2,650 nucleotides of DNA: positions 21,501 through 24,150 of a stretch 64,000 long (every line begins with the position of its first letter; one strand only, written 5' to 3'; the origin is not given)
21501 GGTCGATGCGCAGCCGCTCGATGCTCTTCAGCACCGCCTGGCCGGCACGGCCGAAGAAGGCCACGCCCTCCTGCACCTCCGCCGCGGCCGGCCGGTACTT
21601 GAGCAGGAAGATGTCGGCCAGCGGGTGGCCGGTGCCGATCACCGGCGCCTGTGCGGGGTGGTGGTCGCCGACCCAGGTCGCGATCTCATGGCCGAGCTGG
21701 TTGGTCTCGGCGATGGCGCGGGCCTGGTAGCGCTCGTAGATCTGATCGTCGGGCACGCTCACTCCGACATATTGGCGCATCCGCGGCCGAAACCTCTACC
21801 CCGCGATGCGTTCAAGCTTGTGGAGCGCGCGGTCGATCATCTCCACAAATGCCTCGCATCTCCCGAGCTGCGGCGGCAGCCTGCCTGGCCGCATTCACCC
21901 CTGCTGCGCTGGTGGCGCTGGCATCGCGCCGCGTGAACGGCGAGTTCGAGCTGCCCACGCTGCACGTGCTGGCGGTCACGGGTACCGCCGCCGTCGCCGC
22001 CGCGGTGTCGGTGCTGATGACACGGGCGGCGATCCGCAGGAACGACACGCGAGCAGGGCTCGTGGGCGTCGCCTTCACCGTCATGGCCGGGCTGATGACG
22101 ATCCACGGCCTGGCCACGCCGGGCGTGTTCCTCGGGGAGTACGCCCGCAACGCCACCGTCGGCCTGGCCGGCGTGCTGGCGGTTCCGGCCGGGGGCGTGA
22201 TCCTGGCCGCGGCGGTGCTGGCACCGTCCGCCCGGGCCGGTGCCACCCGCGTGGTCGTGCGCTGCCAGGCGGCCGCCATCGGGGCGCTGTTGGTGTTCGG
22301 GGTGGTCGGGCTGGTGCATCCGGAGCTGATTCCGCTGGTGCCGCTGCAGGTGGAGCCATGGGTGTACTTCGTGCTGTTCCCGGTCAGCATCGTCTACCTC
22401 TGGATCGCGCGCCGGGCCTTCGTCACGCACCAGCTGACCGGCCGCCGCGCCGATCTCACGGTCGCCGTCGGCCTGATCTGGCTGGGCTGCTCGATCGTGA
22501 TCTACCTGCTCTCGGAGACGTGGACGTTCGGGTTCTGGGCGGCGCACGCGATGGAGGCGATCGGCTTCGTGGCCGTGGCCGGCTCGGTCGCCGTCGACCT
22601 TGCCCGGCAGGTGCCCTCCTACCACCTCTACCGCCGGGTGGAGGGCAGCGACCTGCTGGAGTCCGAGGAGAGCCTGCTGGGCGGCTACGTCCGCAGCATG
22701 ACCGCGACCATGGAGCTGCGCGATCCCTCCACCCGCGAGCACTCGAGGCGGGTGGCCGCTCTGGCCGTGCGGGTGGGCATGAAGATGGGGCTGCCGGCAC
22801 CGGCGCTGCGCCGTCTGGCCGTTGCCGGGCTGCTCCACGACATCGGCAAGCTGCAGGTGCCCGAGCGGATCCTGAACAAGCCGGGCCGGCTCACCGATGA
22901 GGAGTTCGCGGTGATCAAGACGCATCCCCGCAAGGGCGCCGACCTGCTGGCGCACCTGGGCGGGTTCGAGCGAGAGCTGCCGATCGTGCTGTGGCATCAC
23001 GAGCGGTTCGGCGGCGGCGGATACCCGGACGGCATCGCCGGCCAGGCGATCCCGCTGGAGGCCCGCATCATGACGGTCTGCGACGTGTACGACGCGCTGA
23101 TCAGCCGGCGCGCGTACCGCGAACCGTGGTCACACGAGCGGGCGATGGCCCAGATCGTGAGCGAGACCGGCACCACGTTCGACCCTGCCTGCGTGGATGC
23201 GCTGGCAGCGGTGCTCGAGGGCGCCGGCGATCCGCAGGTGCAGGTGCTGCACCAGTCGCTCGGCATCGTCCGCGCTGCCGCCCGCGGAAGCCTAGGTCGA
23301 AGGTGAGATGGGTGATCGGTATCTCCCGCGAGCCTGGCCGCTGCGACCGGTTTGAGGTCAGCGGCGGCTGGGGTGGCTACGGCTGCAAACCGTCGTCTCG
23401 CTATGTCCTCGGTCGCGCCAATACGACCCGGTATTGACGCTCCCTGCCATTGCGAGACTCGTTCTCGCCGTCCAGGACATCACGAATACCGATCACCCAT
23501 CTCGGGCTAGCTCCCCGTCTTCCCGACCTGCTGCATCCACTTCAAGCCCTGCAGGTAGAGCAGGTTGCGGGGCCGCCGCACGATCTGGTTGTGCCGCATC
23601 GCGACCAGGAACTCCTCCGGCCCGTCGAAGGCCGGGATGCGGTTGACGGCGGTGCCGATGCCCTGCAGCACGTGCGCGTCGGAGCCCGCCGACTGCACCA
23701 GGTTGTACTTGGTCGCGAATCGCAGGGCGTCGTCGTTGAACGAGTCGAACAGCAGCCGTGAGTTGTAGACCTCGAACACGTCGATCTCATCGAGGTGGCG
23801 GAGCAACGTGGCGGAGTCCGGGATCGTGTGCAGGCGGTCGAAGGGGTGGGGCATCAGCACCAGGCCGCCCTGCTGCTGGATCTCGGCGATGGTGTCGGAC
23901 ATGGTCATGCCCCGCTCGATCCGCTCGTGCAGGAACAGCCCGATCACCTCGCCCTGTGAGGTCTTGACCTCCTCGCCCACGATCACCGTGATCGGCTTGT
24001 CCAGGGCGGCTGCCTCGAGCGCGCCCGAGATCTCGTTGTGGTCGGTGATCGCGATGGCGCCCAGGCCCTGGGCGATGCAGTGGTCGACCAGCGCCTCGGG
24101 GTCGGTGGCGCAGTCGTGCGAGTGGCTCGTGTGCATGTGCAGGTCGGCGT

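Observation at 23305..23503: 199-bp multi-branched non-coding element with perfect 18-bp terminal inverted repeats, downstream of an HD-GYP gene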

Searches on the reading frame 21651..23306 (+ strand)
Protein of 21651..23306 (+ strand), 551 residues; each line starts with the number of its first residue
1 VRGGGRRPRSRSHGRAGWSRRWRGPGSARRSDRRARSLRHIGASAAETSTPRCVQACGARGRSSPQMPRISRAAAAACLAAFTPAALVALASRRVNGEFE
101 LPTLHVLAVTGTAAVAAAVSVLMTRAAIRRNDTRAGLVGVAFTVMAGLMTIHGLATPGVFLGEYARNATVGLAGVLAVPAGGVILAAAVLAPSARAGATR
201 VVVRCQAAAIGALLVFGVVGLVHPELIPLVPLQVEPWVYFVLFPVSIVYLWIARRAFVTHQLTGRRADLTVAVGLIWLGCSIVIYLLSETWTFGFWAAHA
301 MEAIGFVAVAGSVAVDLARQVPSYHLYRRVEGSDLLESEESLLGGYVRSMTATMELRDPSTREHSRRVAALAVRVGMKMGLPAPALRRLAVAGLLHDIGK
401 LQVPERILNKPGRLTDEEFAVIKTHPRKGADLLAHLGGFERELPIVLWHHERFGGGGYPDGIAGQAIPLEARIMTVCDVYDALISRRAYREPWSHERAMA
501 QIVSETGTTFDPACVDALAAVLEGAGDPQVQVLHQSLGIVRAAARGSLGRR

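Call 15: search_protein_families(library=pfam, proteins=[window:21651-23306:+])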
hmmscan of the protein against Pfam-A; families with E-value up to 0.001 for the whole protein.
window:21651-23306:+ (551 aa): 3 families
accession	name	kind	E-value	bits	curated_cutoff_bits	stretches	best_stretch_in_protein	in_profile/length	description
PF13487.12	HD_5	-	9e-39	133.4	27.2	1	353-513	6-169/170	HD domain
PF01966.28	HD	-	4.3e-20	72.6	22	1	363-482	3-115/116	HD domain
PF08668.18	HDOD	-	3.3e-05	23.9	22.9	1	360-406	94-138/196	HDOD domain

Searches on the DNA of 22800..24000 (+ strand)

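Call 4: search_rna_families(source=window, start=22800, end=24000, threshold=evalue, max_evalue=10, show_alignments=2)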
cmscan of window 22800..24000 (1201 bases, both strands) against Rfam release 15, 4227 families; matches with E-value up to 10: 5.
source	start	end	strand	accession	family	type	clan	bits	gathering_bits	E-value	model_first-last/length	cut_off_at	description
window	23219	23271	-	RF02163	sR-tMet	Gene; snRNA; snoRNA; CD-box;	-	16.5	50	9.4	1-72/72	no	Small nucleolar RNA sR-tMet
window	23508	23576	+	RF03982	mir-4865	Gene; miRNA;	-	16.3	100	6.7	1-84/84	no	mir-4865 microRNA precursor family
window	23636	23702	+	RF01059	mir-598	Gene; miRNA;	-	15.7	69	5.9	1-80/80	no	mir-598 microRNA precursor family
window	22893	22911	+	RF01307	sR55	Gene; snRNA; snoRNA; CD-box;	-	13.5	35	4.4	1-65/65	no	Small nucleolar RNA sR55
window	23510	23647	-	RF01670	P17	Gene; sRNA;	-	11.6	45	3.5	12-240/282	no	Pseudomonas sRNA P17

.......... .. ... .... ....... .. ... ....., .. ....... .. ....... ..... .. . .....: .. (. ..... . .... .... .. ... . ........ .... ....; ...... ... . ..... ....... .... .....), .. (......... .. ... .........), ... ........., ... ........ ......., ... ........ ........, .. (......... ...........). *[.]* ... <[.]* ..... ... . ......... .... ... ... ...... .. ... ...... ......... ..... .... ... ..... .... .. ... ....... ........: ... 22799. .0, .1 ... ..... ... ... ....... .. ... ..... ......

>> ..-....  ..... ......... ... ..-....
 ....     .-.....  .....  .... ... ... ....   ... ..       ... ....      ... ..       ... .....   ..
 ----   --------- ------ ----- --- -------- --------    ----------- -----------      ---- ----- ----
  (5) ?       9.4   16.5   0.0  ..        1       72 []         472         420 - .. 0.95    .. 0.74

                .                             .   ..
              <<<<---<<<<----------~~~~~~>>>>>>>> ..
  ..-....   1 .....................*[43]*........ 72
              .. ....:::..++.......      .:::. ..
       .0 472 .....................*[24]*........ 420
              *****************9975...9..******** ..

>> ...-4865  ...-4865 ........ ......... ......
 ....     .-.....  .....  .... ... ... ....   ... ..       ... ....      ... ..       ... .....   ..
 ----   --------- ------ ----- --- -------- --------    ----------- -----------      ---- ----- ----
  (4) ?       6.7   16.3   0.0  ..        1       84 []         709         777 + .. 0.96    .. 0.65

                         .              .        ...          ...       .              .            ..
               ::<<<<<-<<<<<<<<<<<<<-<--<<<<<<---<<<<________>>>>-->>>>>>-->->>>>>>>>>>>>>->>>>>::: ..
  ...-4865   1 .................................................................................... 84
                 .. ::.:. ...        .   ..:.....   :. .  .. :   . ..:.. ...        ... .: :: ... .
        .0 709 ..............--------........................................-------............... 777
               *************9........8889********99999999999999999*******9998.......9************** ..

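Call 32: search_dna_similar(query=window:23296-23506:+, collection=plasmids, mode=distant, max_evalue=0.01)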
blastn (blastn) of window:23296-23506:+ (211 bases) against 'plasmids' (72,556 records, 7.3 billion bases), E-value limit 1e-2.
No match.

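Call 33: search_dna_similar(query=window:23296-23506:+, collection=phages, mode=distant, max_evalue=0.01)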
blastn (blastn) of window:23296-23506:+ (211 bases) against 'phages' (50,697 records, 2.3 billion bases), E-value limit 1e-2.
No match.

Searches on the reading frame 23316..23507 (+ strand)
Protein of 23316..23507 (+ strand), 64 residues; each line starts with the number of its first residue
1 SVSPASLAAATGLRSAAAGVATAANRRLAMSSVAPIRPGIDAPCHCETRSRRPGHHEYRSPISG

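Call 68: search_protein_representatives(protein=window:23316-23507:+)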
Query: 64 residues. Proteins with E-value up to 0.001 (for the whole library): 4; up to 1e-10: 0; up to 1e-30: 0. The best 4 are listed.
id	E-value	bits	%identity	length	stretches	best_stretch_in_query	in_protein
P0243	1.2e-08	51.2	82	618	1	18-56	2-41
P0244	4.4e-08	49.4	60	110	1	3-55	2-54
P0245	6.3e-05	39.5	38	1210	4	24-47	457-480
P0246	5.4e-04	36.6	55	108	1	15-61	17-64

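Call 71: find_encoding_contigs(protein=P0244, flank=5000, max_places=6)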
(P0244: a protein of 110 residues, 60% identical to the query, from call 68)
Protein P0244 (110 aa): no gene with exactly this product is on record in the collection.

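Call 72: find_encoding_contigs(protein=P0243, flank=5000, max_places=6)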
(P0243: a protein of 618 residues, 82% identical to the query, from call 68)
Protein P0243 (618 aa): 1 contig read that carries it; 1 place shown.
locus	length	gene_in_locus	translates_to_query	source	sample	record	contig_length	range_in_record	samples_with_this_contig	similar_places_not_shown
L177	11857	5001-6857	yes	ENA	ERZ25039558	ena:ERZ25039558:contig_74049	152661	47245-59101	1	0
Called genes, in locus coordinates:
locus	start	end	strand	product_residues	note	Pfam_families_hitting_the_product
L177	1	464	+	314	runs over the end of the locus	PF09863:DUF2090 (weak), PF01791:DeoC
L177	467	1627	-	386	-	PF08240:ADH_N, PF16912:Glu_dehyd_C (weak), PF00107:ADH_zinc_N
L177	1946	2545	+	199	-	PF22725:GFO_IDH_MocA_C3, PF02894:GFO_IDH_MocA_C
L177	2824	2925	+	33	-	-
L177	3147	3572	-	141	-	PF01243:PNPOx_N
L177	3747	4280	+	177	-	PF00877:NLPC_P60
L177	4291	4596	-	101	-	-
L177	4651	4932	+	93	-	PF27609:Rv1322 (weak)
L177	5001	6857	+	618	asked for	PF22907:Ams1-like_1st, PF01074:Glyco_hydro_38N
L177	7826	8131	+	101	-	PF17677:Glyco_hydro38C2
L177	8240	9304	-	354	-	PF00005:ABC_tran, PF17912:OB_MalK (weak)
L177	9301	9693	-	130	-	PF00528:BPD_transp_1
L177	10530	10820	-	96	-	-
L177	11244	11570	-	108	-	PF13416:SBP_bac_8 (weak)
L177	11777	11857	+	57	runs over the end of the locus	-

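Call 74: find_encoding_contigs(protein=P0246, flank=5000, max_places=6)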
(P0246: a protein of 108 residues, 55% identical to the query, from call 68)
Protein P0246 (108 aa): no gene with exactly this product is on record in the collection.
